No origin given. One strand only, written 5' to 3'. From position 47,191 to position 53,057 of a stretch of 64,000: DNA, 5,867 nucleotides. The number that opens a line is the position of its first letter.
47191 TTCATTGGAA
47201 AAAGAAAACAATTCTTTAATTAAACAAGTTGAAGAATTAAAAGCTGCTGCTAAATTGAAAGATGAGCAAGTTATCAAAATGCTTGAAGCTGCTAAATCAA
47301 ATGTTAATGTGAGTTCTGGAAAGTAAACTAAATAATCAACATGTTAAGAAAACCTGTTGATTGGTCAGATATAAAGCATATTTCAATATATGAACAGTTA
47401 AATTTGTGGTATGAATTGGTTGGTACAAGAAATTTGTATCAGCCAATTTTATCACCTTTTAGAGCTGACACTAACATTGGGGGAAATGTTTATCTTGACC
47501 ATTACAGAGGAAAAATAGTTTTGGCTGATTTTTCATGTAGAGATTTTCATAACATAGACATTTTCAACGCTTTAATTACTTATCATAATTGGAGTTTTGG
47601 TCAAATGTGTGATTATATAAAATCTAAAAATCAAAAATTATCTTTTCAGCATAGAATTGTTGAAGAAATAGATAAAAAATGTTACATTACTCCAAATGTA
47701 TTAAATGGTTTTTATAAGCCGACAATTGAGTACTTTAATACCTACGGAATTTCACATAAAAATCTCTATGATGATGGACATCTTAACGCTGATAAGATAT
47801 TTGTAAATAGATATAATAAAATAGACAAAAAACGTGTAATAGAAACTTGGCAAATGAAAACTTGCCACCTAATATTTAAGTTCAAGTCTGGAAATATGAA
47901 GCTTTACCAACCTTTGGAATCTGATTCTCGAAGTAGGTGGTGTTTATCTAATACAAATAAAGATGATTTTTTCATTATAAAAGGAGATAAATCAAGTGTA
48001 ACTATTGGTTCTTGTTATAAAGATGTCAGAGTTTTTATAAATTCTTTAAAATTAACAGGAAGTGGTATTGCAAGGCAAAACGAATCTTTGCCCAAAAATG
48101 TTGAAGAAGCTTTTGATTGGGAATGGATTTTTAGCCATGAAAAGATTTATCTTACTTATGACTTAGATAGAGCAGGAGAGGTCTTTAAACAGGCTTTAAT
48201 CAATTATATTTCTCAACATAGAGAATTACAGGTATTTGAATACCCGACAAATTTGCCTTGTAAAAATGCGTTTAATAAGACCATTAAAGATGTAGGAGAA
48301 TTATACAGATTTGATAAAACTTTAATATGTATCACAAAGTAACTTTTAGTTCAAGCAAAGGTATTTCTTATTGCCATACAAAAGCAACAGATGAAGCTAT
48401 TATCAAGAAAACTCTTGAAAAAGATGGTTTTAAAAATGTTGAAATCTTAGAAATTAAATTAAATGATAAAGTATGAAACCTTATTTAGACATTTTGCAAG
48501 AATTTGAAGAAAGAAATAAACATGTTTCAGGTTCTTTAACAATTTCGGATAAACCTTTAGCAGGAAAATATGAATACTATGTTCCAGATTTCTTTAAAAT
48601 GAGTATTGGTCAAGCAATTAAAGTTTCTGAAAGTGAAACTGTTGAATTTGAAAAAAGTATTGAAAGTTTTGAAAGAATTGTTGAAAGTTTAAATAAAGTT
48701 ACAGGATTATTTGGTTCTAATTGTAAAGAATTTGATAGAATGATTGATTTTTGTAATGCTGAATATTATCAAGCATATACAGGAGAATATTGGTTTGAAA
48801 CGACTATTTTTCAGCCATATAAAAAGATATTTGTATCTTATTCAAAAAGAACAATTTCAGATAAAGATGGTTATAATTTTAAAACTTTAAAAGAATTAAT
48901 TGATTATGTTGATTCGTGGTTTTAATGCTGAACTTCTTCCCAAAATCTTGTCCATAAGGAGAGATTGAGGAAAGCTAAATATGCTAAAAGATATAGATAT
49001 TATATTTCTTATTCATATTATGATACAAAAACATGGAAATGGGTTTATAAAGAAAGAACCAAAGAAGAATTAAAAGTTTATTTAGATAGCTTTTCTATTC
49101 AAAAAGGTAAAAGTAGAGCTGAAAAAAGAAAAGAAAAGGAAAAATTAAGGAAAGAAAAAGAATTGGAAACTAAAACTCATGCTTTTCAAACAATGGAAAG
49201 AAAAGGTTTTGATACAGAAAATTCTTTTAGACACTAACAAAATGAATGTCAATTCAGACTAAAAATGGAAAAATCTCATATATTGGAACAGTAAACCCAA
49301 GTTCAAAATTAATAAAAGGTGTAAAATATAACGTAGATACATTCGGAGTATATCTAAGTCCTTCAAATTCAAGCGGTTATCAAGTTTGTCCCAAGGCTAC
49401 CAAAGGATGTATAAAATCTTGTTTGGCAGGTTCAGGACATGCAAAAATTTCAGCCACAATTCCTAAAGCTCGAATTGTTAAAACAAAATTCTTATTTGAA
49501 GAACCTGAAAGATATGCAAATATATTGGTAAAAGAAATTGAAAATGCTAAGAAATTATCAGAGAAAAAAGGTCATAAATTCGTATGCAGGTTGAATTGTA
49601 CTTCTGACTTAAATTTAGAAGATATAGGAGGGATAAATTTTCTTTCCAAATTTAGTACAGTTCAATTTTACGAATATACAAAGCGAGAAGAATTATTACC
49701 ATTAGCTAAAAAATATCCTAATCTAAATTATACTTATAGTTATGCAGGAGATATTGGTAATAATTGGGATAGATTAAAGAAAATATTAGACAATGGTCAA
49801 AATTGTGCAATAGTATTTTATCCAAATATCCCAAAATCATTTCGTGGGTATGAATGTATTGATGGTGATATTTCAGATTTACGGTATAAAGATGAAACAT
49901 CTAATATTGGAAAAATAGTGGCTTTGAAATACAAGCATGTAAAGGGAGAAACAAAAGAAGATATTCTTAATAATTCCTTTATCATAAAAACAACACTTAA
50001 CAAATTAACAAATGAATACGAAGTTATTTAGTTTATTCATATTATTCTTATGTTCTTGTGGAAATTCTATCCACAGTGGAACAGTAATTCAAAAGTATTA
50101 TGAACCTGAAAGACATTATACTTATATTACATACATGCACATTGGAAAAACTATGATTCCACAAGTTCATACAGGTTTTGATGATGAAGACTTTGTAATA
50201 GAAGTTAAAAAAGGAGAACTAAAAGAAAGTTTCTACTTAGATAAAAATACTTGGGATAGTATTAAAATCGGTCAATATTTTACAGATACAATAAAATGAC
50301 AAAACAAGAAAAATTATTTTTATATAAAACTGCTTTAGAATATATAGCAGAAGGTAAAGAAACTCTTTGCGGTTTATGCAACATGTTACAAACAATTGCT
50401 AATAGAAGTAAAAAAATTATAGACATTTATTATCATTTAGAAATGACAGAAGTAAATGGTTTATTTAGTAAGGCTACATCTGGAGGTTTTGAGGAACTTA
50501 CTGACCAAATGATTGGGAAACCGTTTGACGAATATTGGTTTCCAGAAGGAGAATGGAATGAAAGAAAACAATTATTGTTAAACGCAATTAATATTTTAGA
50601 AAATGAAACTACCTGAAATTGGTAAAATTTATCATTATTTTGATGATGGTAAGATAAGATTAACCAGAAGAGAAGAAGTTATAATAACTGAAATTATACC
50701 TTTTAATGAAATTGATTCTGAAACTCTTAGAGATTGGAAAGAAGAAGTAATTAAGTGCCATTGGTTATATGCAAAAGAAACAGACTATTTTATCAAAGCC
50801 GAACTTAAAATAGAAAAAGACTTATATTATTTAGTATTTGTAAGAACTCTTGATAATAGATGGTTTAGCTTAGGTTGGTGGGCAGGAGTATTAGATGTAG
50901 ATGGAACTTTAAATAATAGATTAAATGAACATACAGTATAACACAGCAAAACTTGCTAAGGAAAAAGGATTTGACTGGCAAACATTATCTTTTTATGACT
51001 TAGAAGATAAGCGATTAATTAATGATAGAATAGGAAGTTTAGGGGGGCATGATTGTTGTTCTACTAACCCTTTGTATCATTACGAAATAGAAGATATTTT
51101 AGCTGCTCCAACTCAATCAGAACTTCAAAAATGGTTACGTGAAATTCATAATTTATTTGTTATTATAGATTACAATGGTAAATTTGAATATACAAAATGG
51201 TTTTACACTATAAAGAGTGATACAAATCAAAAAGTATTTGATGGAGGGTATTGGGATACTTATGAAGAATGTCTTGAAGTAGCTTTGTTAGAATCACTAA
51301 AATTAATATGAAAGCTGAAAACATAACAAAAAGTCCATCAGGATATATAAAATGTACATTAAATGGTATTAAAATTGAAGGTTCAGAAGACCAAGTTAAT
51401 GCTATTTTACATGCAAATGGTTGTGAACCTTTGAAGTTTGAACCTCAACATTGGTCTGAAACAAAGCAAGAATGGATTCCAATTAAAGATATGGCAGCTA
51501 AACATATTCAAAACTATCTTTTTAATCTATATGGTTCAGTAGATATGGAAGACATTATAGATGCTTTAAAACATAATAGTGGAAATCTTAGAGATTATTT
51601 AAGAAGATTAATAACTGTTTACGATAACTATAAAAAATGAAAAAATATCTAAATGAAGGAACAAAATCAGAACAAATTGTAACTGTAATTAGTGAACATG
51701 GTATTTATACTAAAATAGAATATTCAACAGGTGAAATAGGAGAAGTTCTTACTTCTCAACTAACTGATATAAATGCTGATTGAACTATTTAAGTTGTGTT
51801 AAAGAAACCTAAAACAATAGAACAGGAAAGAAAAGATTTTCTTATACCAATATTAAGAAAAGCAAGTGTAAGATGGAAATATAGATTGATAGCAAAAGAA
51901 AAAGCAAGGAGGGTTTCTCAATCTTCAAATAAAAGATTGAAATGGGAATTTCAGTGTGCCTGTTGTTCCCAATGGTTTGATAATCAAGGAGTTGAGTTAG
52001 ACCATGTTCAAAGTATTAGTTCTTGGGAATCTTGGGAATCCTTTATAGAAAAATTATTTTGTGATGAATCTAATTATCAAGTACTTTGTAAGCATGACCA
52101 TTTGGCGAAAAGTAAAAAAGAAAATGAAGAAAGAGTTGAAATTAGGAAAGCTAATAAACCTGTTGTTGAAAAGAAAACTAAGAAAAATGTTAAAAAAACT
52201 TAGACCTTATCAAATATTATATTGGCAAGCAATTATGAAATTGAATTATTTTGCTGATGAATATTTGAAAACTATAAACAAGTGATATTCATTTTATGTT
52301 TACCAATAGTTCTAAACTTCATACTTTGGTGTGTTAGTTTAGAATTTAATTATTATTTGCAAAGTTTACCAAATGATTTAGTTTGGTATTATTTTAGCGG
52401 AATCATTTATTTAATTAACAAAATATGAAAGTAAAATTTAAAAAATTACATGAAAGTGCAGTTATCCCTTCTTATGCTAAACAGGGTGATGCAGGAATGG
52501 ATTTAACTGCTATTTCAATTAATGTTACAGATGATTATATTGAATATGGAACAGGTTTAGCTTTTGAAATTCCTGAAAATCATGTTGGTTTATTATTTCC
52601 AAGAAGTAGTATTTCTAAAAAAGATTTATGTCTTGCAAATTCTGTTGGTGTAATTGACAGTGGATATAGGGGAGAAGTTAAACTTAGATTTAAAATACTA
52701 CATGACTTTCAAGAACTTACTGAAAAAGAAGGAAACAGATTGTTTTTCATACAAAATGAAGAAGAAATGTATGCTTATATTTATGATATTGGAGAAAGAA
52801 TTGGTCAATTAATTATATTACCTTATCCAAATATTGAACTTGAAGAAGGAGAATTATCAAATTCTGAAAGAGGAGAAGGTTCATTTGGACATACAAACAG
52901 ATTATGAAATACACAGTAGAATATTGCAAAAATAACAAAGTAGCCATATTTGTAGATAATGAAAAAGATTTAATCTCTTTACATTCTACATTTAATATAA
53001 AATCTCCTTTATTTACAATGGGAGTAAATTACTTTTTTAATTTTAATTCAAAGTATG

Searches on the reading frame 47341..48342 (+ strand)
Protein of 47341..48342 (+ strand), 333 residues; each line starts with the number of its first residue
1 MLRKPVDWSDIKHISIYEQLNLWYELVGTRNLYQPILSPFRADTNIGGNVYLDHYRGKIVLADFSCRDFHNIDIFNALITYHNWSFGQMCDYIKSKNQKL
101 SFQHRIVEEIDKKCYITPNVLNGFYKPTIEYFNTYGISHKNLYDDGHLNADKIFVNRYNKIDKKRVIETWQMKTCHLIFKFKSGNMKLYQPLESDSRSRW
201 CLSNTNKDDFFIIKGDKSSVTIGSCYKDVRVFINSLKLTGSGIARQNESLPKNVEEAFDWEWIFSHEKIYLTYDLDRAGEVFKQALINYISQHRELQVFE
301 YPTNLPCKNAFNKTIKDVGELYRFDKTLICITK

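Call 11: search_protein_families(library=pfam, proteins=[window:47341-48342:+], max_evalue=0.01)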
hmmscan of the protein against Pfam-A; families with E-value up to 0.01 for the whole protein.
window:47341-48342:+ (333 aa): 0 families

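Call 18: search_protein_families(library=phrogs, proteins=[window:47341-48342:+], max_evalue=0.001)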
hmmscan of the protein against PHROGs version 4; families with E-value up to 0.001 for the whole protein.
window:47341-48342:+ (333 aa): 1 family
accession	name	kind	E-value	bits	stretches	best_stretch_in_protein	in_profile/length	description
phrog_12622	-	DNA, RNA and nucleotide metabolism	5.6e-12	46.4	1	11-279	35-311/415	DNA primase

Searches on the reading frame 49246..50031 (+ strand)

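Call 18: search_protein_families(library=phrogs, proteins=[window:49246-50031:+], max_evalue=0.001)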
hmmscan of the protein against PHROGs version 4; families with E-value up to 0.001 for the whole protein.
window:49246-50031:+ (261 aa): 2 families
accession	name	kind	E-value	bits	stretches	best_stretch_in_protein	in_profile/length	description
phrog_1617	-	unknown function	4.3e-49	168.1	1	19-249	46-272/273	-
phrog_1392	-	unknown function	2.9e-06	27.8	1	41-189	74-224/296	-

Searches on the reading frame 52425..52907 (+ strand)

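Call 70: search_protein_families(library=pfam, proteins=[window:52425-52907:+], max_evalue=0.001)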
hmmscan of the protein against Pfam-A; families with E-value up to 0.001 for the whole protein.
window:52425-52907:+ (160 aa): 2 families
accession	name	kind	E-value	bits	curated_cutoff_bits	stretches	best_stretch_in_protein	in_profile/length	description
PF00692.24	dUTPase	-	3.7e-16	59.5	22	1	12-89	3-80/129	dUTPase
PF22769.1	DCD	-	6e-06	26.9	27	1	47-95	87-135/153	dCTP deaminase-like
